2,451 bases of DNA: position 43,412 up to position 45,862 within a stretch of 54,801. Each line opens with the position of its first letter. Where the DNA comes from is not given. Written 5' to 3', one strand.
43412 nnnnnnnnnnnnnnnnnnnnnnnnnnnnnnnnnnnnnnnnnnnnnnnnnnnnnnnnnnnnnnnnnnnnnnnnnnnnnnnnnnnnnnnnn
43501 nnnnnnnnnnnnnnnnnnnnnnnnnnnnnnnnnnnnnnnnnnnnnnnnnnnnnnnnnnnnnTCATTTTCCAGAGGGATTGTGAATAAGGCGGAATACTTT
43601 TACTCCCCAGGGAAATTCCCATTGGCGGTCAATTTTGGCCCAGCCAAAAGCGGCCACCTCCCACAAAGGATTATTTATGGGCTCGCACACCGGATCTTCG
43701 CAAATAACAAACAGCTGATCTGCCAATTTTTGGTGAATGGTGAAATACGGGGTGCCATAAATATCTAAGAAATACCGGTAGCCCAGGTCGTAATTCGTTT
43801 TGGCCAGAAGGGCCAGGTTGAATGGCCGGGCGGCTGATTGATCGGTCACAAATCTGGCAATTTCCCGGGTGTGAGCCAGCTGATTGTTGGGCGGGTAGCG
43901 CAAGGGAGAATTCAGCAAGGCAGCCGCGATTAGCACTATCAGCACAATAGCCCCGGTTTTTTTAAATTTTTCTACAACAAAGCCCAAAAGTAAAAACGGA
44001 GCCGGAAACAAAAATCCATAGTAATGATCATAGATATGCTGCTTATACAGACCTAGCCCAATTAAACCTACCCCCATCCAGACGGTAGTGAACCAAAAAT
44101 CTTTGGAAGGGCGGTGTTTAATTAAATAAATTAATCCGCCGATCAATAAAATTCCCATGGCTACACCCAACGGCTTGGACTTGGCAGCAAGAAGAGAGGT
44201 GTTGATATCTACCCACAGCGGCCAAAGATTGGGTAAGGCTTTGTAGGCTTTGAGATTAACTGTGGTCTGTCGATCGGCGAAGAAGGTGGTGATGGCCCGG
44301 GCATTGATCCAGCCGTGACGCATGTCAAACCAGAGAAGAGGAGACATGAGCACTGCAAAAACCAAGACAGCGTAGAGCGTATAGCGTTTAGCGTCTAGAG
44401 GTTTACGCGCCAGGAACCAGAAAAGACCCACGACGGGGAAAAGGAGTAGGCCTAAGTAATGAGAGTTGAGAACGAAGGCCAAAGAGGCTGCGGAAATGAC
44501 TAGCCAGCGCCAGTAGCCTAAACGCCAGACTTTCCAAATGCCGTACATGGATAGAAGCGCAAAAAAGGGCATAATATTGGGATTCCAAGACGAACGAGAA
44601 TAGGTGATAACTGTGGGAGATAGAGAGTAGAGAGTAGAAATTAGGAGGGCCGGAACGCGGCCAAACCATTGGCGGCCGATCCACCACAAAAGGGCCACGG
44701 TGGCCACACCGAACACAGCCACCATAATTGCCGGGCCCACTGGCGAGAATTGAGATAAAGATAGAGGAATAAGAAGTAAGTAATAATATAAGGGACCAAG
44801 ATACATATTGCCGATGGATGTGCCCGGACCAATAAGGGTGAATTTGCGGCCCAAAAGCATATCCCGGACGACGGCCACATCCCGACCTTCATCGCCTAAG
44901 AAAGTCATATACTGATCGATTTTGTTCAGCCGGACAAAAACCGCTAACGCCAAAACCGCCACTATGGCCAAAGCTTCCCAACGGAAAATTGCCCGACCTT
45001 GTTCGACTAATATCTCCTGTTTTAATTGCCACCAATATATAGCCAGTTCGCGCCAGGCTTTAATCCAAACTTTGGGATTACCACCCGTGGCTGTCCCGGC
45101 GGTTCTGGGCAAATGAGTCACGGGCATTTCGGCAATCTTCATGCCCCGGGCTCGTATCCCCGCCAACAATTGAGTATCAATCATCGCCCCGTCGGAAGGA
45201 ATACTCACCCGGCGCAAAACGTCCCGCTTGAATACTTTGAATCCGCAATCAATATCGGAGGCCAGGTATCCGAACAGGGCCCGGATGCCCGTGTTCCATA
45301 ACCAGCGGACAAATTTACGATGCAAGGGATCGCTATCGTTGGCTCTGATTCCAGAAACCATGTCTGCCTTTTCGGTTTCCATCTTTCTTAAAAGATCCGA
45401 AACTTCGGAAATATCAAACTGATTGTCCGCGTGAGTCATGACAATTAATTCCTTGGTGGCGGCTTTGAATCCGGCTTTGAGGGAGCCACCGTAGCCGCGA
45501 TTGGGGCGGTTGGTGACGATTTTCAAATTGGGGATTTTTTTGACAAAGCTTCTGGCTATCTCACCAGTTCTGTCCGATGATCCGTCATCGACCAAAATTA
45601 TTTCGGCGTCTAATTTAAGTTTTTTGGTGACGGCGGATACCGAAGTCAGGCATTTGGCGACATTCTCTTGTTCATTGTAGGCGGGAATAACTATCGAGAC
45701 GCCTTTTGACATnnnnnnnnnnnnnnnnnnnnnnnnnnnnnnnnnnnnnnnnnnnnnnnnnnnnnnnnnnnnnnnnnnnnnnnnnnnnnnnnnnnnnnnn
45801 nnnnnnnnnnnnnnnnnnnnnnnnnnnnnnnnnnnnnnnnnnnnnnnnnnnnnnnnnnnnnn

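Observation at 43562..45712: Single polypeptide fusing a polyprenyl-phosphate sugar synthase (GT2, DPM1-like) to a GT-C-like transferase domain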

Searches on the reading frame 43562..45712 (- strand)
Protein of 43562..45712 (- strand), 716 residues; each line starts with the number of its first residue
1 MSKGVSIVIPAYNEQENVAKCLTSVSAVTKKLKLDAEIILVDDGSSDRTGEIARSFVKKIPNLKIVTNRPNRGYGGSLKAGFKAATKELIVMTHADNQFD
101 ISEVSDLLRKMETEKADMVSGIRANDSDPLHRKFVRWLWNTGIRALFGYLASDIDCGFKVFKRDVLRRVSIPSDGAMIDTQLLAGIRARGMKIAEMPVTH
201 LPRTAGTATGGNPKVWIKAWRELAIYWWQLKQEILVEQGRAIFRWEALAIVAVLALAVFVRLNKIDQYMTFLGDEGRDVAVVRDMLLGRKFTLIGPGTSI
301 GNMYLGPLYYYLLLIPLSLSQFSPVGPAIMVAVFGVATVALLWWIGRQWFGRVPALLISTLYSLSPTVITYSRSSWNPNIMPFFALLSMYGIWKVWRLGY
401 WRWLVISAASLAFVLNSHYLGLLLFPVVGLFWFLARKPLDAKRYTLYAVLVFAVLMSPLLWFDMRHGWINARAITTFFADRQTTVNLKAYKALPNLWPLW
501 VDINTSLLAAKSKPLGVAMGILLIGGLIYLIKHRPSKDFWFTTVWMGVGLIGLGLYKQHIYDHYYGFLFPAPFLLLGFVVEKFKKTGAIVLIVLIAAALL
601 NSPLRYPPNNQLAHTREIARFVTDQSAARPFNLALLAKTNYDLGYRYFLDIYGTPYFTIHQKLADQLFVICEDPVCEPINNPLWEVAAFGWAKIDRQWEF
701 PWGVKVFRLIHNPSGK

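Call 4: search_protein_families(library=pfam, proteins=[window:43562-45712:-], max_evalue=0.01)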
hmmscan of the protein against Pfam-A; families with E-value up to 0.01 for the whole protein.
window:43562-45712:- (716 aa): 4 families
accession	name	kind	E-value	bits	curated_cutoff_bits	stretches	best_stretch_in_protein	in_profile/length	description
PF00535.33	Glycos_transf_2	-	9.1e-33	114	23.3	1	6-168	1-166/168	Glycosyl transferase family 2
PF13231.12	PMT_2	-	5.9e-09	36.8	26.1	1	307-461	4-159/160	Dolichyl-phosphate-mannose-protein mannosyltransferase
PF13641.12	Glyco_tranf_2_3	-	2.9e-08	34.4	27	1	5-122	3-122/230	Glycosyltransferase like family 2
PF02366.24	PMT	-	2.5e-05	24.4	22.7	1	326-460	84-231/245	Dolichyl-phosphate-mannose-protein mannosyltransferase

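Call 8: find_homologous_proteins(query=window:43562-45712:-)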
Query window:43562-45712:- (716 aa): 2513 proteins with E <= 0.001 among 8000 candidates; the best 120 are listed.
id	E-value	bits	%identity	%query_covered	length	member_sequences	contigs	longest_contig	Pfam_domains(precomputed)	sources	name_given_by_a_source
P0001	0.0e+0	1643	100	100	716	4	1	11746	PF13641.13,PF00535.33,PF13231.13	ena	-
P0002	0.0e+0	1419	85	100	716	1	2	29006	PF02366.25,PF00535.33,PF13231.13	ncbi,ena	ncbi:MAG: glycosyltransferase [Patescibacteria group bacterium]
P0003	0.0e+0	1363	80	100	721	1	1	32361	PF13641.13,PF02366.25,PF00535.33,PF13231.13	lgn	-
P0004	0.0e+0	1303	77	100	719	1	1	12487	PF13641.13,PF00535.33,PF13231.13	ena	-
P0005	0.0e+0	1284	74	100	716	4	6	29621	PF13641.13,PF00535.33,PF13231.13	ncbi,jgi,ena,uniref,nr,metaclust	ncbi:MAG: Glycosyltransferase [Candidatus Woesebacteria bacterium GW2011_GWA1_41_13b]|uniref:Glycosy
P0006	0.0e+0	1278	74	100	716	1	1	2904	PF13641.13,PF00535.33,PF13231.13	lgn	-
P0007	0.0e+0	1273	75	100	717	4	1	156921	PF13641.13,PF02366.25,PF00535.33,PF13231.13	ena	-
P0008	0.0e+0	1268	73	100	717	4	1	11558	PF13641.13,PF00535.33,PF13231.13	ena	-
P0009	0.0e+0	1265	73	100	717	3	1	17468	PF13641.13,PF00535.33,PF13231.13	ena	-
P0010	0.0e+0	1256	74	100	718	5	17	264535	PF13641.13,PF00535.33,PF13231.13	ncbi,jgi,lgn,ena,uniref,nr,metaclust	ncbi:MAG: hypothetical protein UX99_C0024G0004 [Candidatus Amesbacteria bacterium GW2011_GWB1_47_26]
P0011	0.0e+0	1234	74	100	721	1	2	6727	PF02366.25,PF00535.33,PF13231.13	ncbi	-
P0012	0.0e+0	1203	70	100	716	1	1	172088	PF00535.33,PF13231.13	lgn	-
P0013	0.0e+0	1196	70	100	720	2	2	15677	PF13641.13,PF00535.33,PF13231.13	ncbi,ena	-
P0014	0.0e+0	1182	68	100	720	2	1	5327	PF13641.13,PF00535.33,PF13231.13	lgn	-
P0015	0.0e+0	1180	72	100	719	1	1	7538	PF00535.33,PF13231.13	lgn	-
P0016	0.0e+0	1168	68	100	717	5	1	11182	PF00535.33,PF13231.13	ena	-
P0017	0.0e+0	1138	68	100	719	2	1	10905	PF13641.13,PF00535.33,PF13231.13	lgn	-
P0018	0.0e+0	1137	67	100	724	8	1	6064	PF10111.15,PF13641.13,PF00535.33,PF13231.13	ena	-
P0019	0.0e+0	1135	65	100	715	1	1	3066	PF13641.13,PF00535.33,PF13231.13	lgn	-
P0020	0.0e+0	1135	66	100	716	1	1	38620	PF10111.15,PF13641.13,PF00535.33,PF13231.13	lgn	-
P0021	0.0e+0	1108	65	99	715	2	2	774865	PF10111.15,PF13641.13,PF00535.33,PF13231.13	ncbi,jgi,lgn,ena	-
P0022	0.0e+0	1095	64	100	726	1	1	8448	PF13641.13,PF02366.25,PF00535.33,PF13231.13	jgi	jgi:glycosyltransferase involved in cell wall biosynthesis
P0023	0.0e+0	1093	62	100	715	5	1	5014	PF13641.13,PF00535.33,PF13231.13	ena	-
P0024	0.0e+0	1090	65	100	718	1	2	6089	PF13641.13,PF00535.33,PF13231.13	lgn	-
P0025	0.0e+0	1077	63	99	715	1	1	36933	PF10111.15,PF13641.13,PF00535.33,PF13231.13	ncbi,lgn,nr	ncbi:glycosyltransferase [Candidatus Amesbacteria bacterium]|nr:glycosyltransferase [Candidatus Ames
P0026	0.0e+0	1074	63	99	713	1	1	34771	PF13641.13,PF00535.33,PF13231.13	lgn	-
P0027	0.0e+0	1073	64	100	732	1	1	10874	PF13641.13,PF00535.33,PF13231.13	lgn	-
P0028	0.0e+0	1068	62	100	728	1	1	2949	PF13641.13,PF00535.33,PF13231.13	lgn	-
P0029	0.0e+0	1067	65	100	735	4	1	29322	PF13641.13,PF00535.33,PF13231.13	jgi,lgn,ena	-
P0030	0.0e+0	1064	63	100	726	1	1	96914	PF10111.15,PF13641.13,PF00535.33,PF13231.13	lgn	-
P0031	0.0e+0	1062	64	99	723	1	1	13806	PF13641.13,PF00535.33,PF13231.13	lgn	-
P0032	0.0e+0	1058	63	99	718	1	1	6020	PF13641.13,PF00535.33,PF13231.13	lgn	-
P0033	0.0e+0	1058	64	99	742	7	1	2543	PF13641.13,PF00535.33,PF13231.13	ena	-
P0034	0.0e+0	1053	63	100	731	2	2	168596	PF00535.33,PF13231.13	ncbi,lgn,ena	-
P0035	0.0e+0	1052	62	100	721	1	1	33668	PF13641.13,PF00535.33,PF13231.13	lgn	-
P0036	0.0e+0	1048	62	100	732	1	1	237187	PF13641.13,PF00535.33,PF13231.13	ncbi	-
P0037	0.0e+0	1046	61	100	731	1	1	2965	PF10111.15,PF13641.13,PF00535.33,PF13231.13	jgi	jgi:glycosyltransferase involved in cell wall biosynthesis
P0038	0.0e+0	1042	62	100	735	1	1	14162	PF13641.13,PF00535.33,PF13231.13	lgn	-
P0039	0.0e+0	1032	63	100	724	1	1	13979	PF13641.13,PF00535.33,PF13231.13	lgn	-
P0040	0.0e+0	1032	62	100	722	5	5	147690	PF13641.13,PF00535.33,PF13231.13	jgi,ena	-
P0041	0.0e+0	1030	63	100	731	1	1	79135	PF00535.33,PF13231.13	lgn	-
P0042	0.0e+0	1030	62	100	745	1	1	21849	PF10111.15,PF13641.13,PF00535.33,PF13231.13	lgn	-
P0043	0.0e+0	1030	62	99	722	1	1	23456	PF13641.13,PF00535.33,PF13231.13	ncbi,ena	-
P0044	0.0e+0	1027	62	99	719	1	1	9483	PF13641.13,PF00535.33,PF13231.13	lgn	-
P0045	0.0e+0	1026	62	99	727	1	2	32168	PF13641.13,PF00535.33,PF13231.13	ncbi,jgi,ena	-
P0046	0.0e+0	1024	62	99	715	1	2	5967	PF10111.15,PF13641.13,PF00535.33,PF13231.13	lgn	-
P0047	0.0e+0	1023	62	99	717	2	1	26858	PF13641.13,PF00535.33,PF13231.13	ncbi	-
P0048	0.0e+0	1018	61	100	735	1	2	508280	PF10111.15,PF13641.13,PF00535.33,PF13231.13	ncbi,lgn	-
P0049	0.0e+0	1018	62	99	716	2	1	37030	PF13641.13,PF00535.33,PF13231.13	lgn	-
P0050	0.0e+0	1016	60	100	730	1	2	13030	PF13641.13,PF00535.33,PF13231.13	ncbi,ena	ncbi:MAG: glycosyltransferase [Patescibacteria group bacterium]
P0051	0.0e+0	1016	60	100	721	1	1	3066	PF10111.15,PF13641.13,PF00535.33,PF13231.13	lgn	-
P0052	0.0e+0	1012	60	99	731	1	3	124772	PF10111.15,PF13641.13,PF00535.33,PF13231.13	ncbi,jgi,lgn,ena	-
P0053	0.0e+0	1012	60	100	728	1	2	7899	PF10111.15,PF00535.33,PF13231.13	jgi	jgi:glycosyltransferase involved in cell wall biosynthesis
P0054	0.0e+0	1012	61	99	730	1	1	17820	PF00535.33,PF13231.13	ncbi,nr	ncbi:MAG: glycosyltransferase [bacterium]|nr:glycosyltransferase [bacterium]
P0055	2.7e-298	1009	61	99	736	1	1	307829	PF13641.13,PF00535.33,PF13231.13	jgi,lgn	-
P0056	8.0e-298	1008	60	99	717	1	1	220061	PF13641.13,PF00535.33,PF13231.13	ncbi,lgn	-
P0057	2.4e-297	1006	59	100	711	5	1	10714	PF10111.15,PF13641.13,PF00535.33,PF13231.13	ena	-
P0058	1.5e-296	1004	61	99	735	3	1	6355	PF10111.15,PF13641.13,PF00535.33,PF13231.13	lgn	-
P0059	2.1e-296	1003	61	100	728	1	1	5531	PF13641.13,PF00535.33,PF13231.13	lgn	-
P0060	1.9e-295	1000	59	100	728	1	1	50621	PF10111.15,PF13641.13,PF00535.33,PF13231.13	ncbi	-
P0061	2.2e-295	1000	60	99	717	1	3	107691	PF13641.13,PF00535.33,PF13231.13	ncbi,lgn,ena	-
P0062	5.9e-294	995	60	100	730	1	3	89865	PF13641.13,PF00535.33,PF13231.13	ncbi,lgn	-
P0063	7.3e-294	995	60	100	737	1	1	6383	PF13641.13,PF00535.33,PF13231.13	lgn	-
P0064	1.9e-293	993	61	96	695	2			PF13641.13,PF00535.33,PF13231.13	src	-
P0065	1.1e-292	991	60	99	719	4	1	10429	PF10111.15,PF13641.13,PF00535.33,PF13231.13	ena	-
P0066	4.6e-292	989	60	99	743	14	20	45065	PF13641.13,PF00535.33,PF13231.13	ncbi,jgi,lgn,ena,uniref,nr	ncbi:MAG: Glycosyl transferase family 39 [Candidatus Amesbacteria bacterium GW2011_GWA2_47_11]|unire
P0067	9.2e-292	988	59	100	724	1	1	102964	PF10111.15,PF13641.13,PF00535.33,PF13231.13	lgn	-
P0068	3.8e-291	986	58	100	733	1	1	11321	PF13641.13,PF02366.25,PF00535.33,PF13231.13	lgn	-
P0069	8.2e-290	981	57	100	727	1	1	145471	PF10111.15,PF13641.13,PF02366.25,PF00535.33,PF13231.13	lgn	-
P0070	9.2e-290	981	59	100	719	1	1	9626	PF13641.13,PF02366.25,PF00535.33,PF13231.13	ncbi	-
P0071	3.7e-289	979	60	100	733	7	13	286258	PF13641.13,PF00535.33,PF13231.13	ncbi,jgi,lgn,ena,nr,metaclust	ncbi:MAG: Glycosyltransferase [Candidatus Amesbacteria bacterium GW2011_GWB1_47_19]|nr:MAG: Glycosyl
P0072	1.1e-288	978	63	91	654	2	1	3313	PF00535.33,PF13231.13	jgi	jgi:glycosyltransferase involved in cell wall biosynthesis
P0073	6.8e-287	972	64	91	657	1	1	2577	PF00535.33,PF13231.13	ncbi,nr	ncbi:MAG: glycosyltransferase family 39 protein, partial [Candidatus Amesbacteria bacterium]|nr:glyc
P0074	8.8e-287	971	60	100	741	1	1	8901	PF10111.15,PF13641.13,PF00535.33,PF13231.13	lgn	-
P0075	1.0e-286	971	58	100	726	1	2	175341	PF13641.13,PF00535.33,PF13231.13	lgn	-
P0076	5.6e-286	969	59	100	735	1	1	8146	PF13641.13,PF00535.33,PF13231.13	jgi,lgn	-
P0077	9.8e-285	965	59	100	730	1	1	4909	PF13641.13,PF00535.33,PF13231.13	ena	-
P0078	5.4e-284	962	57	100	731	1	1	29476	PF13641.13,PF00535.33,PF13231.13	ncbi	-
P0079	3.7e-283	959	58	100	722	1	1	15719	PF13641.13,PF00535.33,PF13231.13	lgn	-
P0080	1.1e-282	958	57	100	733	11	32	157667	PF13641.13,PF00535.33,PF13231.13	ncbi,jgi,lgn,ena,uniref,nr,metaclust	ncbi:MAG: Glycosyltransferase [Candidatus Amesbacteria bacterium GW2011_GWA1_47_16]|uniref:PMT famil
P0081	8.6e-282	955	59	99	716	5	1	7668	PF10111.15,PF13641.13,PF00535.33,PF13231.13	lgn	-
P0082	8.3e-281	952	58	100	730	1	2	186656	PF10111.15,PF13641.13,PF00535.33,PF13231.13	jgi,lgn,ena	jgi:glycosyltransferase involved in cell wall biosynthesis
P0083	6.2e-280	949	58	100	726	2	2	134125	PF19529.5,PF10111.15,PF02366.25,PF00535.33,PF13231.13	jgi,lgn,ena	jgi:glycosyltransferase involved in cell wall biosynthesis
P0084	6.2e-278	942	57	100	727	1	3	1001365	PF13641.13,PF00535.33,PF13231.13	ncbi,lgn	-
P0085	1.7e-272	924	57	100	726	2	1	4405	PF10111.15,PF13641.13,PF02366.25,PF00535.33,PF13231.13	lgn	-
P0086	4.5e-269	913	55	99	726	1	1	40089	PF13641.13,PF00535.33,PF13231.13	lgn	-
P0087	5.1e-269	913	56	99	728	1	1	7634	PF00535.33,PF13231.13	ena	-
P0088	5.1e-268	909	55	100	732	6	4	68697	PF00535.33,PF13231.13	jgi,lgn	jgi:glycosyltransferase involved in cell wall biosynthesis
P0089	7.8e-267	905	60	91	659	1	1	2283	PF00535.33,PF13231.13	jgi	-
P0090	6.0e-266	902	60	90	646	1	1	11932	PF13641.13,PF00535.33,PF13231.13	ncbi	ncbi:MAG: glycosyltransferase, partial [Patescibacteria group bacterium]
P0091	1.8e-260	884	54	99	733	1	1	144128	PF13641.13,PF02366.25,PF00535.33,PF13231.13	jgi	-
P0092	2.3e-246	838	54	99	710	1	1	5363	PF13641.13,PF00535.33,PF13231.13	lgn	-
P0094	2.7e-212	725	57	78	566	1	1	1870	PF00535.33,PF13231.13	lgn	-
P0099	1.1e-194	667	44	99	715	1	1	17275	PF02366.25,PF00535.33,PF13231.13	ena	-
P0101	1.5e-190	653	44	99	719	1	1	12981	PF10111.15,PF00535.33,PF13231.13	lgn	-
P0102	2.1e-189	649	43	99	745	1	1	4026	PF02366.25,PF00535.33,PF13231.13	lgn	-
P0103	5.3e-189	648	61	66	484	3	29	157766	PF13231.13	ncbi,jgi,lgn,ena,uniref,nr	ncbi:hypothetical protein A3D85_02750 [Candidatus Amesbacteria bacterium RIFCSPHIGHO2_02_FULL_47_9]|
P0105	2.1e-188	646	43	99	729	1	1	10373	PF10111.15,PF02366.25,PF00535.33,PF13231.13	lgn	-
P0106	8.1e-188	644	43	100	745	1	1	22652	PF13641.13,PF00535.33,PF13231.13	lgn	-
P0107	3.7e-187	642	42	100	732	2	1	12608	PF13641.13,PF00535.33,PF13231.13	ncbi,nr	ncbi:glycosyltransferase [Candidatus Microgenomates bacterium]|nr:glycosyltransferase [Candidatus Mi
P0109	1.7e-185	636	44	99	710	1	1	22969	PF13641.13,PF00535.33,PF13231.13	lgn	-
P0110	2.1e-185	636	42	100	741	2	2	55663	PF10111.15,PF13641.13,PF00535.33,PF13231.13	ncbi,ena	-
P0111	3.9e-185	635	42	99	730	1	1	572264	PF00535.33,PF13231.13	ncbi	-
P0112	9.7e-185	634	43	99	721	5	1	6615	PF00535.33,PF13231.13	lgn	-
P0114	3.1e-183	629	43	100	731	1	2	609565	PF10111.15,PF13641.13,PF02366.25,PF00535.33,PF13231.13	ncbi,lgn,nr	ncbi:glycosyltransferase [Candidatus Microgenomates bacterium]|nr:glycosyltransferase [Candidatus Mi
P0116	2.4e-182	626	42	99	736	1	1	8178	PF13641.13,PF00535.33,PF13231.13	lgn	-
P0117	3.5e-182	625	42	99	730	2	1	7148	PF00535.33,PF13231.13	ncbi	-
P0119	6.5e-182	625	61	61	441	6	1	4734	PF13641.13,PF00535.33,PF13231.13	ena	-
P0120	8.0e-182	624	43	99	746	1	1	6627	PF00535.33,PF13231.13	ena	-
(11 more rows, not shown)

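Call 9: search_solved_structures(query=window:43562-45712:-, max_evalue=0.01, show_alignments=2)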
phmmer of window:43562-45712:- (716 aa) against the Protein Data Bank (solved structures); distinct sequences matched with E-value up to 0.01: 23.
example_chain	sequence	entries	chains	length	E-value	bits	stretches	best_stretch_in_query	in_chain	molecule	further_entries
9hwj_A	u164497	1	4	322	7.1e-19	70.6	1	3-207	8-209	Undecaprenyl-phosphate 4-deoxy-4-formamido-L-arabinose transferase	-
9bhc_C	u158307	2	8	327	1.3e-18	69.8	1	3-207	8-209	Undecaprenyl-phosphate 4-deoxy-4-formamido-L-arabinose transferase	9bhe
8vxh_A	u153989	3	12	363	1.7e-18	69.3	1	3-207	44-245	Undecaprenyl-phosphate 4-deoxy-4-formamido-L-arabinose transferase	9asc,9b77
5mlz_A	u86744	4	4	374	3e-12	48.7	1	3-207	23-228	Dolichol monophosphate mannose synthase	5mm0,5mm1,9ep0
2z87_A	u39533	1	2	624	3.5e-10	41.9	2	3-75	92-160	Chondroitin synthase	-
2z86_A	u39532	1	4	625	3.5e-10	41.9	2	3-75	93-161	Chondroitin synthase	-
6p61_A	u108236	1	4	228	4.1e-10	41.7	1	4-108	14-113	Glycosyltransferase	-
3bcv_A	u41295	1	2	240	3.5e-09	38.6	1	5-101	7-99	Putative glycosyltransferase protein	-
5eke_A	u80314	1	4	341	5.7e-07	31.3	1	5-122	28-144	Uncharacterized glycosyltransferase sll0501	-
5ekp_C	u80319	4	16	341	5.7e-07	31.3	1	5-122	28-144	Uncharacterized glycosyltransferase sll0501 | Glycosyltransferase sll0501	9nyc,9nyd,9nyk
9nye_A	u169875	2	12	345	5.9e-07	31.2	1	5-122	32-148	Glycosyltransferase sll0501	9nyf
9omj_A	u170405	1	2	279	2.2e-06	29.3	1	5-126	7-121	Glycosyltransferase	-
9omm_A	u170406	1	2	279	2.3e-06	29.2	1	5-126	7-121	Glycosyltransferase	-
9omh_A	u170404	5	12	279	2.3e-06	29.2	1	5-126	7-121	Glycosyltransferase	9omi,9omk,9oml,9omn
5hea_A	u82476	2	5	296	2.7e-06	29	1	5-111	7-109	Putative glycosyltransferase (GalT1)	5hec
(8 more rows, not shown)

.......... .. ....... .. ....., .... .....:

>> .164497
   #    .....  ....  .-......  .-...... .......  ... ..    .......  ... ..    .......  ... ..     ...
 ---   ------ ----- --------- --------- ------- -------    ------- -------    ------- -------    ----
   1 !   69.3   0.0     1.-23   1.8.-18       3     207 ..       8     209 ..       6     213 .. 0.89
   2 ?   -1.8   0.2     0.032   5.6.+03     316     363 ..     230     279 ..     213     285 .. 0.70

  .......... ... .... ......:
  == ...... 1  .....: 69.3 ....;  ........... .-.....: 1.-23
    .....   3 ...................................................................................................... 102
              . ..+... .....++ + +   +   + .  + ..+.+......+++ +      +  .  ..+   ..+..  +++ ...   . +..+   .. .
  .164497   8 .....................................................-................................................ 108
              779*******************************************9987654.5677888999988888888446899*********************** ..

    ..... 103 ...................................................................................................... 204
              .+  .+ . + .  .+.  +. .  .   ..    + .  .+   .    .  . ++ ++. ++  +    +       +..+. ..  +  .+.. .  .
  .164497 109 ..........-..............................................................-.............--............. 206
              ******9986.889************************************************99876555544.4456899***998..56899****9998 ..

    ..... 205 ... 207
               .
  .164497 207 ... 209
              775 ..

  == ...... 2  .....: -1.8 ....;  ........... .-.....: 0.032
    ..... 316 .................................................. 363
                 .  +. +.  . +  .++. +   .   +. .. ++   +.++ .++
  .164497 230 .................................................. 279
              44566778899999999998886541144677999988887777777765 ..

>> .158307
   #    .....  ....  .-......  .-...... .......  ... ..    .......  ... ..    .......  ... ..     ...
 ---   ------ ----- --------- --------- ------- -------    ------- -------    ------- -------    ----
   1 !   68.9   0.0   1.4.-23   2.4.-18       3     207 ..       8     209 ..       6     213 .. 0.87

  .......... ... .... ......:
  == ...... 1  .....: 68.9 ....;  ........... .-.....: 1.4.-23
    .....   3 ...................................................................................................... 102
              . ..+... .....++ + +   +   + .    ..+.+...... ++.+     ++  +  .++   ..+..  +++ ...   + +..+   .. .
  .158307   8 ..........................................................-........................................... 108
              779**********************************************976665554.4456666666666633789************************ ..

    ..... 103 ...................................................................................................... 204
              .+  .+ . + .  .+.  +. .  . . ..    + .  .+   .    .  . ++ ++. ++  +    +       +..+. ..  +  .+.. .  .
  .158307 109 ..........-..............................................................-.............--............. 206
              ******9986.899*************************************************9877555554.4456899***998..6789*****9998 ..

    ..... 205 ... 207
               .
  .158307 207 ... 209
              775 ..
